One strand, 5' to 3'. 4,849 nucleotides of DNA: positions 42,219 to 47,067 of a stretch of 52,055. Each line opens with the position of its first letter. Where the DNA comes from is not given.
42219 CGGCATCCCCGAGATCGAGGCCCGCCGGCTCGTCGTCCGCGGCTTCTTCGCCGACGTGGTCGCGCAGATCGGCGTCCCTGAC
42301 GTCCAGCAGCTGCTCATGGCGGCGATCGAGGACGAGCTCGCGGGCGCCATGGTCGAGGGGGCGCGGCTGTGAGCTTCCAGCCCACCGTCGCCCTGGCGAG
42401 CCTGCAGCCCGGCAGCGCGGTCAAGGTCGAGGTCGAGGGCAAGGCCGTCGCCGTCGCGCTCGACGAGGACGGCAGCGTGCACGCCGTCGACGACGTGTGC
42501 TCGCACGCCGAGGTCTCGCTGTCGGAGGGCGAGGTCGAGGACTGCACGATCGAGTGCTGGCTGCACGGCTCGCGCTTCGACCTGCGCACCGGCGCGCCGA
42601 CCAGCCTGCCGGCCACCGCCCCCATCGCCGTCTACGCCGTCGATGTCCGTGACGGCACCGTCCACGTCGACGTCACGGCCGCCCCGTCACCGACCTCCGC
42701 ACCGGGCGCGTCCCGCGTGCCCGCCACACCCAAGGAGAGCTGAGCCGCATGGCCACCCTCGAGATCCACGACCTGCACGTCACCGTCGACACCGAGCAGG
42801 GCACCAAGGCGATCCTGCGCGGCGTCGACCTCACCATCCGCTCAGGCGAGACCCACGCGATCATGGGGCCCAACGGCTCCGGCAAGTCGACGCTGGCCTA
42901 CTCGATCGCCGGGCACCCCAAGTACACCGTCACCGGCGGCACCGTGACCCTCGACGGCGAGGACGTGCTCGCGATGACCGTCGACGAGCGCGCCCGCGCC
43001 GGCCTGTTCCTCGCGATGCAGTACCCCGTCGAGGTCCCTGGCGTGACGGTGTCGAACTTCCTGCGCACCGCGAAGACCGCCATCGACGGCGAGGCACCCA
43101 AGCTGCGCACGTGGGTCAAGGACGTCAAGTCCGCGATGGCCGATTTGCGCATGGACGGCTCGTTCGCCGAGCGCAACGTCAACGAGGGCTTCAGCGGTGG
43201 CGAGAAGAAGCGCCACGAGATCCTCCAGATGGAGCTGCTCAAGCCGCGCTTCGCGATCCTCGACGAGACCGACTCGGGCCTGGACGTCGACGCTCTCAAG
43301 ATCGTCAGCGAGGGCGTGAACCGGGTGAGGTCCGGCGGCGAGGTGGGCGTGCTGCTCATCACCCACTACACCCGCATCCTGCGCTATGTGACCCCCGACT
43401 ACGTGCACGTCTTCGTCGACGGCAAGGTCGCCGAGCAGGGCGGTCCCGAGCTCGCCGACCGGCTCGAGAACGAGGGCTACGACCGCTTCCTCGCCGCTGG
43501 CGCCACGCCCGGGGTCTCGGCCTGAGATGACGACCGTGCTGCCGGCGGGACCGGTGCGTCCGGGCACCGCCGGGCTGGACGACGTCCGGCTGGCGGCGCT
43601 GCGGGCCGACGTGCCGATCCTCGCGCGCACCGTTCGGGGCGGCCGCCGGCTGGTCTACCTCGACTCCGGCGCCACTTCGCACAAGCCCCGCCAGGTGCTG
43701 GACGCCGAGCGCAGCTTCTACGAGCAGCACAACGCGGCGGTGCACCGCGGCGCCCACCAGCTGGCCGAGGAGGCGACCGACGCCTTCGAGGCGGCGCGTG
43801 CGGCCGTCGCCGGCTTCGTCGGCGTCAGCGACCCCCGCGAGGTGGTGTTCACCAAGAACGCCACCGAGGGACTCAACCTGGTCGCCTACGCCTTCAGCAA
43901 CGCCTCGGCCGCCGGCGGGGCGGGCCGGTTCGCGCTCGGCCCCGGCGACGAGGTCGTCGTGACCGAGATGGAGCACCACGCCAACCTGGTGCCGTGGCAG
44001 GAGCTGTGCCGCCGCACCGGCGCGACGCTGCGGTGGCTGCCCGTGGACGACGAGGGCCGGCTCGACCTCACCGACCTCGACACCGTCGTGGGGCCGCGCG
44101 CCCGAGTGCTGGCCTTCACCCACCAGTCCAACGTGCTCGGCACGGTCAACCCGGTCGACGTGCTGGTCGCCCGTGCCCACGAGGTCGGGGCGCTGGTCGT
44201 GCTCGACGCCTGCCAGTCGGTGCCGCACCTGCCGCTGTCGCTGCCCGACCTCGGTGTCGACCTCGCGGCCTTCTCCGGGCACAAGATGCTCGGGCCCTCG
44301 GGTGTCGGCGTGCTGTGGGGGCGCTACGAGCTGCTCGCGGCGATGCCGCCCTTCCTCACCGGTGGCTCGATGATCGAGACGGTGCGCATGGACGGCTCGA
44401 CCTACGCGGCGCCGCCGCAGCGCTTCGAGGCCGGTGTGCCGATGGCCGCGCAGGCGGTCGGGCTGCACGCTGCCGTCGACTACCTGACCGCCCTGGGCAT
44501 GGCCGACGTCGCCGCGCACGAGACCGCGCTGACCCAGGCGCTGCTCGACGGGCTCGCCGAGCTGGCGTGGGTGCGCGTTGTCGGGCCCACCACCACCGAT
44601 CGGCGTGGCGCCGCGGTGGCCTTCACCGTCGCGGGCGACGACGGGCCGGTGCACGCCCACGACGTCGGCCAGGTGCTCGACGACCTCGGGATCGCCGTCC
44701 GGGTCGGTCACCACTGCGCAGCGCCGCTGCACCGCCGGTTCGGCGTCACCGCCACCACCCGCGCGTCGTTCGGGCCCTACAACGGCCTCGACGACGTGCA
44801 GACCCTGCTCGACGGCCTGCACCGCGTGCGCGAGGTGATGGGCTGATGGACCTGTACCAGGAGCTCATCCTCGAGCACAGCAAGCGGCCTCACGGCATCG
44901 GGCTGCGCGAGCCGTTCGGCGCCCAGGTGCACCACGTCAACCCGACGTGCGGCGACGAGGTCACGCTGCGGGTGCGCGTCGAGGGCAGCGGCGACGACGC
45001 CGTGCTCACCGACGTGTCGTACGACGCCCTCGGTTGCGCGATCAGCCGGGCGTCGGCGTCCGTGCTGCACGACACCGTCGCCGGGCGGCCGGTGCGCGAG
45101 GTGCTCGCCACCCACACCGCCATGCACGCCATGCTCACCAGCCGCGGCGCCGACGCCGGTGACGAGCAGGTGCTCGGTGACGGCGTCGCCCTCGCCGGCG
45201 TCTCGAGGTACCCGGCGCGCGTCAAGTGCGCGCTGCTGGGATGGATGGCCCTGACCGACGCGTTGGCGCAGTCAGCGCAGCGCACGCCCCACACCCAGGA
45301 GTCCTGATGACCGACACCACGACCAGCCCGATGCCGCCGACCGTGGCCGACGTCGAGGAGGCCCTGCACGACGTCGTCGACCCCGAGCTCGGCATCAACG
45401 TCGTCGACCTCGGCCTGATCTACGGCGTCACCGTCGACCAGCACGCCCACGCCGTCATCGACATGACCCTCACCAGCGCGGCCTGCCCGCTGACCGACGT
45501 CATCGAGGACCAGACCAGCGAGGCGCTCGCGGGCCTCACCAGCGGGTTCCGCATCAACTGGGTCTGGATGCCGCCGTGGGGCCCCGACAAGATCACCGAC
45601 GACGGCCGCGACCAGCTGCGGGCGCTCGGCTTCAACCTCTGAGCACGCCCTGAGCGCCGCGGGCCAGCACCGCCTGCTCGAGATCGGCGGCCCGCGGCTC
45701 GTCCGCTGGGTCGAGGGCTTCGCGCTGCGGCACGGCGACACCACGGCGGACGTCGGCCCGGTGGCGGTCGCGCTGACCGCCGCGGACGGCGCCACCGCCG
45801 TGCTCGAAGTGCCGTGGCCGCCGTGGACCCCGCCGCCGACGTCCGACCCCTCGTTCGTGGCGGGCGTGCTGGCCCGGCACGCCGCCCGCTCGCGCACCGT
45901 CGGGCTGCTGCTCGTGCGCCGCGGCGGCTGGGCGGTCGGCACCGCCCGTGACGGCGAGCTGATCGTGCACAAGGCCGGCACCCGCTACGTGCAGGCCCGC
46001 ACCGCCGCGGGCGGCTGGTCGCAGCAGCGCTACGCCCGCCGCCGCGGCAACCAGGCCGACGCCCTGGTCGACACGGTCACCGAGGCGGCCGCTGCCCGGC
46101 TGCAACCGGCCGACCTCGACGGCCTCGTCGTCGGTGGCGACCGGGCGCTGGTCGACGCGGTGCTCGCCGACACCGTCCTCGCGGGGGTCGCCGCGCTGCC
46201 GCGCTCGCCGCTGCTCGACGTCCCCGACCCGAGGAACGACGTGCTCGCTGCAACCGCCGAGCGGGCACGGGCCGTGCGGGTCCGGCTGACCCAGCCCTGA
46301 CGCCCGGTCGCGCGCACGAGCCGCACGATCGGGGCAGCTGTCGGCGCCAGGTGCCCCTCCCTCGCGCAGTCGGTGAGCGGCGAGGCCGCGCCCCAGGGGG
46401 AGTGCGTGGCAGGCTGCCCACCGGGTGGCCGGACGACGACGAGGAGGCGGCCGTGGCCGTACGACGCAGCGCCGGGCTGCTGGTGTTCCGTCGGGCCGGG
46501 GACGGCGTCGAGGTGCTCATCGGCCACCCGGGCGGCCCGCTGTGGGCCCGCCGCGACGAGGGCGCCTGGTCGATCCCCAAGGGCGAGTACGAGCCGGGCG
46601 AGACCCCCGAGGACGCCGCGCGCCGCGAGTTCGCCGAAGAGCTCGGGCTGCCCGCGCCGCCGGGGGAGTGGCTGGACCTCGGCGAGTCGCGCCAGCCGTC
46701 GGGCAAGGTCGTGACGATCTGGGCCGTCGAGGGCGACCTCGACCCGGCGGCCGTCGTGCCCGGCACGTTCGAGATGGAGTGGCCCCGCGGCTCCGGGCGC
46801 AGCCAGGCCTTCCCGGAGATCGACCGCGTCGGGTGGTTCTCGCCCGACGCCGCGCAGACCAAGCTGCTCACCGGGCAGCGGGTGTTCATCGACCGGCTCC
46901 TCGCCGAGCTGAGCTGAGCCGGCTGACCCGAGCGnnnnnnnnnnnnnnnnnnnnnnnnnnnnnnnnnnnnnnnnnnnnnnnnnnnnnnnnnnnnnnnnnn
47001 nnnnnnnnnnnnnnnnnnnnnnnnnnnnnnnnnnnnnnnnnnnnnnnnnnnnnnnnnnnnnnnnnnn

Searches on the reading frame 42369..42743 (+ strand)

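Call 77: search_protein_families(library=pfam, proteins=[window:42369-42743:+], max_evalue=0.00001)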
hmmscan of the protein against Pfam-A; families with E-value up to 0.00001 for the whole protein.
window:42369-42743:+ (124 aa): 2 families
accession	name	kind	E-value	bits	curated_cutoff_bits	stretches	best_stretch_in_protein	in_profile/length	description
PF00355.32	Rieske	-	6.7e-21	74.4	20.3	1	6-89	5-87/88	Rieske [2Fe-2S] domain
PF13806.12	Rieske_2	-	1.8e-14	54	27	1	3-100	2-103/104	Rieske-like [2Fe-2S] domain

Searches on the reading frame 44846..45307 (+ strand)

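Call 77: search_protein_families(library=pfam, proteins=[window:44846-45307:+], max_evalue=0.00001)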
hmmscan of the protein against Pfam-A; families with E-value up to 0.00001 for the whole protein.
window:44846-45307:+ (153 aa): 1 family
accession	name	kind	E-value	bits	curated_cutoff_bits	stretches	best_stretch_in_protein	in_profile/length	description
PF01592.21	NifU_N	-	1.6e-24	86.9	22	1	4-128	2-126/127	NifU-like N terminal domain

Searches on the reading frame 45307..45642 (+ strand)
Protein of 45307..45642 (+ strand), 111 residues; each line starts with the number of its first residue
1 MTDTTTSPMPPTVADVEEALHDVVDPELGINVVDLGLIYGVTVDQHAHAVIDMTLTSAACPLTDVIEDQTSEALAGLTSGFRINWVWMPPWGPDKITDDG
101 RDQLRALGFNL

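Call 77: search_protein_families(library=pfam, proteins=[window:45307-45642:+], max_evalue=0.00001)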
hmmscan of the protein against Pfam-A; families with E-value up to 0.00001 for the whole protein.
window:45307-45642:+ (111 aa): 1 family
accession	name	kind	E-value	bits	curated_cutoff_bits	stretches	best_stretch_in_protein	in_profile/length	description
PF01883.24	FeS_assembly_P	-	1.4e-17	64.2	23.5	1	14-77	2-64/73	Iron-sulfur cluster assembly protein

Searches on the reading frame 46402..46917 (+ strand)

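Call 77: search_protein_families(library=pfam, proteins=[window:46402-46917:+], max_evalue=0.00001)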
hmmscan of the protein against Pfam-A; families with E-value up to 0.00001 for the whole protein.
window:46402-46917:+ (171 aa): 1 family
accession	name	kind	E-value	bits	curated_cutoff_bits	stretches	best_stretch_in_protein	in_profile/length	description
PF00293.34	NUDIX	-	1.7e-16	60.9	21.1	1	21-165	3-133/134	NUDIX domain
